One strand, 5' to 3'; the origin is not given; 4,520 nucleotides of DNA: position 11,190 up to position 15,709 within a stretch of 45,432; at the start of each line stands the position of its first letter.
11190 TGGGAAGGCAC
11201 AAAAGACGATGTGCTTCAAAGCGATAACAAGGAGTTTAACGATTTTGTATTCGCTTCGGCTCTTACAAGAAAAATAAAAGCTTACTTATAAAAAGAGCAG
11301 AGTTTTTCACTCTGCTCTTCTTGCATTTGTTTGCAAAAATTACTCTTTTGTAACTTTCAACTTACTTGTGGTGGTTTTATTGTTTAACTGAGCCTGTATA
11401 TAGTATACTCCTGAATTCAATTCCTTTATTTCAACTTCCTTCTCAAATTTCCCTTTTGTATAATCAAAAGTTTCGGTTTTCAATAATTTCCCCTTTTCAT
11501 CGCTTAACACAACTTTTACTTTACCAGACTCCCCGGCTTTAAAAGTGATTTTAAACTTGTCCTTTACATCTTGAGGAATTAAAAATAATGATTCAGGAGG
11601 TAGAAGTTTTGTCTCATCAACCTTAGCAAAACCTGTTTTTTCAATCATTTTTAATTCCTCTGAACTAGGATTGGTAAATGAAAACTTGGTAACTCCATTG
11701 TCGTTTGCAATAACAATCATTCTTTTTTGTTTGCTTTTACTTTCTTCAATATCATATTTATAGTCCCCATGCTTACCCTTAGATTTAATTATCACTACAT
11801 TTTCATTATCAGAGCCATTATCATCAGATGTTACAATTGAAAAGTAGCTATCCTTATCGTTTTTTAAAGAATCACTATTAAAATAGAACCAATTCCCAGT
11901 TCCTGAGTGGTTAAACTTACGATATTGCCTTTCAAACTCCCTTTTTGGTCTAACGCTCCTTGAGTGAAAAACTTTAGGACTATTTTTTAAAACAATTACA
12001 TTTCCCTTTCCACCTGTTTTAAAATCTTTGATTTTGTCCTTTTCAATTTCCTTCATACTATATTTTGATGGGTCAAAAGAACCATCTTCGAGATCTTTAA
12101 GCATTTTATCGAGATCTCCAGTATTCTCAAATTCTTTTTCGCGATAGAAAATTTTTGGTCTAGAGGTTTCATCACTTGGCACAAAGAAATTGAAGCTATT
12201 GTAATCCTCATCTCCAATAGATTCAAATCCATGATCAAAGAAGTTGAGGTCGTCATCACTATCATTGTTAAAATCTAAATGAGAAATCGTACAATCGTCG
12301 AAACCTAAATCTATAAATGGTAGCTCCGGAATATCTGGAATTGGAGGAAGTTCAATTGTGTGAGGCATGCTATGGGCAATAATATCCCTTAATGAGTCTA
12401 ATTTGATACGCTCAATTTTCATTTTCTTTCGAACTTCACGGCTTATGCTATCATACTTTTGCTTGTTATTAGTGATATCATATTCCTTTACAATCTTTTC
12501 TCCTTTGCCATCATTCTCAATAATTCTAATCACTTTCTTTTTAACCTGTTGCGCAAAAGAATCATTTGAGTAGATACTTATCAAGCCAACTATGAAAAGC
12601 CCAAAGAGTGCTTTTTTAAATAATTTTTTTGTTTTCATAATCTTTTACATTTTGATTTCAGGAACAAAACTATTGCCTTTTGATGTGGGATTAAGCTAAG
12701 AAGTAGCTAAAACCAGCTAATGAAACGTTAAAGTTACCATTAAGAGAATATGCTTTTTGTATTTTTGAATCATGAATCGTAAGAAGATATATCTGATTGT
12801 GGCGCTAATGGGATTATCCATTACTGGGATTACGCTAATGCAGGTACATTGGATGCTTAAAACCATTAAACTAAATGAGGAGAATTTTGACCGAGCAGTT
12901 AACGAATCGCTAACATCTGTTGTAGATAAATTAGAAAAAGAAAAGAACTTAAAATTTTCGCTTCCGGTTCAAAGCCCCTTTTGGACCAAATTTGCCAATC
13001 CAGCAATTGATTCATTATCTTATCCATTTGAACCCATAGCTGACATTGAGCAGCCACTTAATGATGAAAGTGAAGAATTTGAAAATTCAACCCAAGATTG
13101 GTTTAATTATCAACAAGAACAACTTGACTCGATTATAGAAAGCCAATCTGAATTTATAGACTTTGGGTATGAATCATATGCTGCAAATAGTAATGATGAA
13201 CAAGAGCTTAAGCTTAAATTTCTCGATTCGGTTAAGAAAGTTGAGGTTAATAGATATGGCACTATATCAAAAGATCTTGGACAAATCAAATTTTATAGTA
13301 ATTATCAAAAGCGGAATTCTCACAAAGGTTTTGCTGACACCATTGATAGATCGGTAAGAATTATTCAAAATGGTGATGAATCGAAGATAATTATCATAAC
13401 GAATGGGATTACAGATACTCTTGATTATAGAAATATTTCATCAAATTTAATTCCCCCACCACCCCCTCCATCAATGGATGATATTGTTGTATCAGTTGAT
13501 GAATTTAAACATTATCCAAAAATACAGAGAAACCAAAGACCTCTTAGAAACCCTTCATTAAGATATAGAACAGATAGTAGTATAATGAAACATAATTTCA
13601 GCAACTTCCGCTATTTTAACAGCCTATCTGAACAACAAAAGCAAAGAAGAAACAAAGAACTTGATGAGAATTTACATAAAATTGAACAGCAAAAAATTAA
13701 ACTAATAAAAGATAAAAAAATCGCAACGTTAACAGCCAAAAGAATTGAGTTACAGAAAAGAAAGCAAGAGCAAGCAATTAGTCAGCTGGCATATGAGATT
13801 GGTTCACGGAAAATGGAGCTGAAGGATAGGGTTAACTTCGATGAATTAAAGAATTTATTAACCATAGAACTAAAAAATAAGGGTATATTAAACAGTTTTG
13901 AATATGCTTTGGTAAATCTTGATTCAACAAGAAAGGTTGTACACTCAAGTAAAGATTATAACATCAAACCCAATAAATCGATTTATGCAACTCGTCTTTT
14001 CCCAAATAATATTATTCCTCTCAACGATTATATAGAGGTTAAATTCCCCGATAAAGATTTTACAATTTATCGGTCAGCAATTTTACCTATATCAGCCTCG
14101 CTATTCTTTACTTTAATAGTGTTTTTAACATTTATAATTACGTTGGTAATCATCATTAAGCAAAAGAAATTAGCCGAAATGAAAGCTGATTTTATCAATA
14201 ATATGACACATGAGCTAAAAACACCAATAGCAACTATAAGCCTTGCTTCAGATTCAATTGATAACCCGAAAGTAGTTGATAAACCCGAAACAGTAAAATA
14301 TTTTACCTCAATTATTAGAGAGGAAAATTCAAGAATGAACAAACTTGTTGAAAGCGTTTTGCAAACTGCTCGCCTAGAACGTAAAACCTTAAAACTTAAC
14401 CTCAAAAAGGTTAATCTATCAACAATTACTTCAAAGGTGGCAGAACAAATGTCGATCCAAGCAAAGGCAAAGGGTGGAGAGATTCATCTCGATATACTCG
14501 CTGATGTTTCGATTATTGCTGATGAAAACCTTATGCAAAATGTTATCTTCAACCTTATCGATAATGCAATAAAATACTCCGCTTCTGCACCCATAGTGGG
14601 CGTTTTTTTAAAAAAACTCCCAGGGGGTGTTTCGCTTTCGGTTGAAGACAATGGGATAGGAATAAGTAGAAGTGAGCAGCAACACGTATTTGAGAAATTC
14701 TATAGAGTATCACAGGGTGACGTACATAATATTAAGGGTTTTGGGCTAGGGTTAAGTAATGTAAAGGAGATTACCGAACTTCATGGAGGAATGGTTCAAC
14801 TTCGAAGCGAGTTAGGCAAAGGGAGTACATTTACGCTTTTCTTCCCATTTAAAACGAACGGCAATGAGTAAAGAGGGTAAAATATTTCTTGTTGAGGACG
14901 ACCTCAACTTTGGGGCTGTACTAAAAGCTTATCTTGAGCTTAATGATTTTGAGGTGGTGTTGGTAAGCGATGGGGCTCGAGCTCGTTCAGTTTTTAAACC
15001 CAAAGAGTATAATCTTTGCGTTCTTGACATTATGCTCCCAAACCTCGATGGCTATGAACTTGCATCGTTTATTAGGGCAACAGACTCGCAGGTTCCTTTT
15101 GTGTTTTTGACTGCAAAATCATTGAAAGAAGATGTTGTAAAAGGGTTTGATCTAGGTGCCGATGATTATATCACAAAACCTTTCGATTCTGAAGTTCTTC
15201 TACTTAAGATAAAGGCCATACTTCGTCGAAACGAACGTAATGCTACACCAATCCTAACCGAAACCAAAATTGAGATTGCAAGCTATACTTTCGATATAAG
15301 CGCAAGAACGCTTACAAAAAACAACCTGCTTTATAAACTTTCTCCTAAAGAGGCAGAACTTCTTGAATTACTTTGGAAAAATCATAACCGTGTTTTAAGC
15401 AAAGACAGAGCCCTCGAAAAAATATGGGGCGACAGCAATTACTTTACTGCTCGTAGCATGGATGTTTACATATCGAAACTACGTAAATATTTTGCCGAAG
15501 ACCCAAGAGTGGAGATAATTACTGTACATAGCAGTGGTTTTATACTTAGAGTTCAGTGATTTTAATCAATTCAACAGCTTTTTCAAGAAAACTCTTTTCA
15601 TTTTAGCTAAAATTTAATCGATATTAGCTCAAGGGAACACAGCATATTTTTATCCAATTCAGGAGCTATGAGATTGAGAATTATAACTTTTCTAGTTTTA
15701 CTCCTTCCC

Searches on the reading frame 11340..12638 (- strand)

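Call 50: search_protein_families(library=pfam, proteins=[window:11340-12638:-], max_evalue=0.001)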
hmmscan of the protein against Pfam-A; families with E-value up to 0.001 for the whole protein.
window:11340-12638:- (432 aa): 1 family
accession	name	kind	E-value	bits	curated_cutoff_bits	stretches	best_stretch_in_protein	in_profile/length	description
PF18962.6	Por_Secre_tail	-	1.7e-07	31.8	27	1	358-429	6-75/75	Secretion system C-terminal sorting domain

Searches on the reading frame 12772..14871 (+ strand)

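Call 50: search_protein_families(library=pfam, proteins=[window:12772-14871:+], max_evalue=0.001)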
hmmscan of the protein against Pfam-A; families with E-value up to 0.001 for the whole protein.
window:12772-14871:+ (699 aa): 3 families
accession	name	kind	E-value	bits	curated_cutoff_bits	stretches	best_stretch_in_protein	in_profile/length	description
PF02518.31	HATPase_c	-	3.2e-28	98.8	26.4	1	584-694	2-110/111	Histidine kinase-, DNA gyrase B-, and HSP90-like ATPase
PF00512.31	HisKA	-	1.6e-13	50.9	26.9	1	471-536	2-64/66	His Kinase A (phospho-acceptor) domain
PF13589.12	HATPase_c_3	-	0.00038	20.9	25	1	589-645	4-58/137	Histidine kinase-, DNA gyrase B-, and HSP90-like ATPase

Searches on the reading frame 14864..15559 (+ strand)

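Call 50: search_protein_families(library=pfam, proteins=[window:14864-15559:+], max_evalue=0.001)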
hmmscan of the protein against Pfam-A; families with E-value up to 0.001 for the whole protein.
window:14864-15559:+ (231 aa): 2 families
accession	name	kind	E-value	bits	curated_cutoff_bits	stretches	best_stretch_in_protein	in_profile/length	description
PF00072.30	Response_reg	-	6e-26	91.2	30.2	1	7-116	1-110/111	Response regulator receiver domain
PF00486.34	Trans_reg_C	-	1.1e-17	64.3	26.2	1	158-228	5-77/77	Transcriptional regulatory protein, C terminal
